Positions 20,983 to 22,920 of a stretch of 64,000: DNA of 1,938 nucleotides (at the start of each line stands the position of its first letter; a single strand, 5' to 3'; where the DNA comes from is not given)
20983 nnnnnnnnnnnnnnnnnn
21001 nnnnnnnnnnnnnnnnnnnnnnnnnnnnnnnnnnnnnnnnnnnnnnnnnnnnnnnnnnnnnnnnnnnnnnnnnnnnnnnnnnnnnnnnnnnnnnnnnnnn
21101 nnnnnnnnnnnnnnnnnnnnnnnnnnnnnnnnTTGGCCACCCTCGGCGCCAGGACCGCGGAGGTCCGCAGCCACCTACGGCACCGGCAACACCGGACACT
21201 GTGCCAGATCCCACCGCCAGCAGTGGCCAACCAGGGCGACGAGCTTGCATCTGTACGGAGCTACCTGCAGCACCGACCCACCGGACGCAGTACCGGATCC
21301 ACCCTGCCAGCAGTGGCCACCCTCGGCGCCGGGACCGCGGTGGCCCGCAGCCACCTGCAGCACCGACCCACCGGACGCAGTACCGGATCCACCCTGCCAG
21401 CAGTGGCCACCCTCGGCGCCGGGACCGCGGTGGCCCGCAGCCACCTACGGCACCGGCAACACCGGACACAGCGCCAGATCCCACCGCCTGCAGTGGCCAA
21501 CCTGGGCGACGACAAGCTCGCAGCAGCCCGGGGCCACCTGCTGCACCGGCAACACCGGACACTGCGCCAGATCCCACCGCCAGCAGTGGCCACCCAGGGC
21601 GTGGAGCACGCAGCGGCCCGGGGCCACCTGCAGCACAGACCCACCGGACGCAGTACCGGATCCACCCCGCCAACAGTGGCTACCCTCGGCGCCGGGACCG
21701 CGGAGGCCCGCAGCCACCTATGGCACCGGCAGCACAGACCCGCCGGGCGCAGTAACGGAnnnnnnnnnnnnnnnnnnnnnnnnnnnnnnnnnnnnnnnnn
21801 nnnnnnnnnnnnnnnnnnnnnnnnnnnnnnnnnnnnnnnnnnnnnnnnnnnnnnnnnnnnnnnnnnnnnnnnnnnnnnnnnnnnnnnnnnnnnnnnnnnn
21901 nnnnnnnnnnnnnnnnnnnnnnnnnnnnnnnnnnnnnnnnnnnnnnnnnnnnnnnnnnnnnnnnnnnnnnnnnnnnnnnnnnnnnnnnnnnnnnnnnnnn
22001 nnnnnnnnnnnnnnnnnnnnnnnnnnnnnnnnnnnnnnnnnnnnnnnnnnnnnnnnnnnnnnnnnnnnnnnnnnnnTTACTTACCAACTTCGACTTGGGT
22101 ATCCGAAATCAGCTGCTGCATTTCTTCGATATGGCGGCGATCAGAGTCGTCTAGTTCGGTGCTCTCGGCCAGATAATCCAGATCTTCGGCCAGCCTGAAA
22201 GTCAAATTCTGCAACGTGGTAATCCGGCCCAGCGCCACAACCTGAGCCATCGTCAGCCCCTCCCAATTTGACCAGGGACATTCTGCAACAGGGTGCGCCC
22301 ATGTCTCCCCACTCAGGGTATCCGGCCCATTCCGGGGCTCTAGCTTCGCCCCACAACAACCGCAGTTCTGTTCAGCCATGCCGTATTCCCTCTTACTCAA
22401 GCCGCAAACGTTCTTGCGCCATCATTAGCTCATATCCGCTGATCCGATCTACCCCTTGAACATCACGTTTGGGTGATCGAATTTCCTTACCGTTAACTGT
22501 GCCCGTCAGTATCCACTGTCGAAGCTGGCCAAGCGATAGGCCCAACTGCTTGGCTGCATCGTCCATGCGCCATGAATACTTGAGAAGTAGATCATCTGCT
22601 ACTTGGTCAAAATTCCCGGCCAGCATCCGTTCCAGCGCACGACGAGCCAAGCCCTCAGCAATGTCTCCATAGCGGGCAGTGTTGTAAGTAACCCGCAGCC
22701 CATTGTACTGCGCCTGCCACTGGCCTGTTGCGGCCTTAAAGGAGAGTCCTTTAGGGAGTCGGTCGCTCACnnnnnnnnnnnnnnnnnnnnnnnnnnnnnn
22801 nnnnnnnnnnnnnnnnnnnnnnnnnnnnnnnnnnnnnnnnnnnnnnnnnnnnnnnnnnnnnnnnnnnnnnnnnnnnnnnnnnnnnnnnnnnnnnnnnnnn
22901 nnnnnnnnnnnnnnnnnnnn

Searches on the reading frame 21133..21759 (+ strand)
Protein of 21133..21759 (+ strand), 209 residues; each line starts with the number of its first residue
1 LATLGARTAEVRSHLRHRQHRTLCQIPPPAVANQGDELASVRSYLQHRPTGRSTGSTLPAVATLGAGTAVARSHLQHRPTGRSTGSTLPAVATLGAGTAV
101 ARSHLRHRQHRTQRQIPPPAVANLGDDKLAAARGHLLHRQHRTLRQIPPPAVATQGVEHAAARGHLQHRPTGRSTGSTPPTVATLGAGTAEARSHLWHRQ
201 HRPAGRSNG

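Call 92: search_protein_families(library=pfam, proteins=[window:21133-21759:+, window:21201-21752:+], max_evalue=0.1)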
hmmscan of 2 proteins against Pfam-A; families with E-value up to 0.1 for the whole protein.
window:21133-21759:+ (209 aa): 1 family
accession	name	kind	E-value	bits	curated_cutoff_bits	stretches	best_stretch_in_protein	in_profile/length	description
PF24437.2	INTS7_HB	-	0.014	15.9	23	0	137-158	96-117/182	Integrator complex subunit 7 helical bundle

window:21201-21752:+ (184 aa): 0 families

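Call 96: search_protein_representatives(protein=window:21133-21759:+)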
Query: 209 residues. Proteins with E-value up to 0.001 (for the whole library): 4; up to 1e-10: 1; up to 1e-30: 1. The best 4 are listed.
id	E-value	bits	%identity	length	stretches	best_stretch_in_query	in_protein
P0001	1.7e-32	129.6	98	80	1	144-209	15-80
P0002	1.1e-08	51.9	57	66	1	52-107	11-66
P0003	3.0e-07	47.1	74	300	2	159-189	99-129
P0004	7.2e-04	36.1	37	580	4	38-113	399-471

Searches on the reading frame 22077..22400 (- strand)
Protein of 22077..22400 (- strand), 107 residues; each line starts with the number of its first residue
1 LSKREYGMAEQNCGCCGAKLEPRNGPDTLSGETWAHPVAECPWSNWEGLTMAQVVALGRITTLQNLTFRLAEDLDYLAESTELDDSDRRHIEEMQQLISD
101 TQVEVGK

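Call 12: search_protein_families(library=pfam, proteins=[window:22077-22400:-], max_evalue=0.01)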
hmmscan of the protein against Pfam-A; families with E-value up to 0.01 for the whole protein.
window:22077-22400:- (107 aa): 0 families

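Call 83: search_protein_families(library=phrogs, proteins=[window:22077-22400:-], max_evalue=0.1)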
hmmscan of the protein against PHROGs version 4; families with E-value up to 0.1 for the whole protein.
window:22077-22400:- (107 aa): 0 families

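Call 87: find_encoding_contigs(protein=window:22077-22400:-, flank=4000, max_places=10)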
Protein window:22077-22400:- (107 aa): no gene with exactly this product is on record in the collection.

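Call 88: find_encoding_contigs(protein=window:22077-22379:-, flank=4000, max_places=10)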
Protein window:22077-22379:- (100 aa): 23 contigs read that carry it; 10 places shown.
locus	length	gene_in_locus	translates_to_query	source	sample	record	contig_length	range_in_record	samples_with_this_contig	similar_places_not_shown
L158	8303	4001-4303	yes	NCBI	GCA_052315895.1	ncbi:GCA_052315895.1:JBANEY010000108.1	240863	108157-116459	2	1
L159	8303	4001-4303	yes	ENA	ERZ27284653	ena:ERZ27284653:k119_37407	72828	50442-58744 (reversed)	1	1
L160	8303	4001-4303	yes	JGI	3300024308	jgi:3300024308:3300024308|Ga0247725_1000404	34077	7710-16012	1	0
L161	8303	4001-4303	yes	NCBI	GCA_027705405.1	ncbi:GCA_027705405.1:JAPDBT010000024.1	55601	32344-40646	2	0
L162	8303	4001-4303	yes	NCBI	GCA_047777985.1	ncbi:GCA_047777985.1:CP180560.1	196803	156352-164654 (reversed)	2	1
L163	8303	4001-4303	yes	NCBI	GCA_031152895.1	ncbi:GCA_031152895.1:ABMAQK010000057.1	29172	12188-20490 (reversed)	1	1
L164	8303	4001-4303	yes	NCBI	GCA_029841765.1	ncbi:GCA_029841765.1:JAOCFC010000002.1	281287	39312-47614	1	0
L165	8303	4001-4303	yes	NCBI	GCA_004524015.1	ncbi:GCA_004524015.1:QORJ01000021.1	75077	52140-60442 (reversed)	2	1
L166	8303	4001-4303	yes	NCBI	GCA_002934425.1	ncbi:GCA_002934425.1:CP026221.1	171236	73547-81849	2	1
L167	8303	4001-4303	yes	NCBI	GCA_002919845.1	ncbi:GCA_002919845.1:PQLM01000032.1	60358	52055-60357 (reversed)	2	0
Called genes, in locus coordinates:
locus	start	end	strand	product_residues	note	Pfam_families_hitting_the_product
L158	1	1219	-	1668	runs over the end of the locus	PF28554:DUF8437, PF04851:ResIII (weak), PF28555:Helicase_dom, PF00271:Helicase_C (weak)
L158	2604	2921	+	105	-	-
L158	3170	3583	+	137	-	-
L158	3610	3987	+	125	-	-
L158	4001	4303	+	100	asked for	-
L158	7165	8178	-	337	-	PF13495:Phage_int_SAM_4, PF00589:Phage_integrase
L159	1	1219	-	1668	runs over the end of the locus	PF28554:DUF8437, PF04851:ResIII (weak), PF28555:Helicase_dom, PF00271:Helicase_C (weak)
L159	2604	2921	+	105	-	-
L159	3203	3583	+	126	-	-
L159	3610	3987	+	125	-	-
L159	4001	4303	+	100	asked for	-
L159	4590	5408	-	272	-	-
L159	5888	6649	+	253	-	-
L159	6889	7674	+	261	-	-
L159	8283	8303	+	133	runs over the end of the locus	PF22470:Histone_HNS_N, PF00816:Histone_HNS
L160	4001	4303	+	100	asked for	-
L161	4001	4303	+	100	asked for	-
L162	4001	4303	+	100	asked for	-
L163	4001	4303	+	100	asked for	-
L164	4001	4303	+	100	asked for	-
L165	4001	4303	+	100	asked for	-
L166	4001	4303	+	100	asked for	-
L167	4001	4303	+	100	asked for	-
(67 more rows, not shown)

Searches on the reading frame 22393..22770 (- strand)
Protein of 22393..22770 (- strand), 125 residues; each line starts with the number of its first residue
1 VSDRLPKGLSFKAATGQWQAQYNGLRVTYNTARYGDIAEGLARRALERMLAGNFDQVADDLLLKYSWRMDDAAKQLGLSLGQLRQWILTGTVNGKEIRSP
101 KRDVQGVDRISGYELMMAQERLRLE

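Call 12: search_protein_families(library=pfam, proteins=[window:22393-22770:-], max_evalue=0.01)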
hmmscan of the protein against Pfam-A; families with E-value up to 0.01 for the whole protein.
window:22393-22770:- (125 aa): 0 families

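Call 83: search_protein_families(library=phrogs, proteins=[window:22393-22770:-], max_evalue=0.1)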
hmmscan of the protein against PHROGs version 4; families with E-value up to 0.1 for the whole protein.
window:22393-22770:- (125 aa): 1 family
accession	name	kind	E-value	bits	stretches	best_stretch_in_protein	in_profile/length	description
phrog_2907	-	integration and excision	0.056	14.9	1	69-101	9-41/117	excisionase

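Call 84: search_solved_structures(query=window:22393-22770:-, max_evalue=10)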
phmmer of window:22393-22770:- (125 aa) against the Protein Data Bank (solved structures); distinct sequences matched with E-value up to 10: 0.
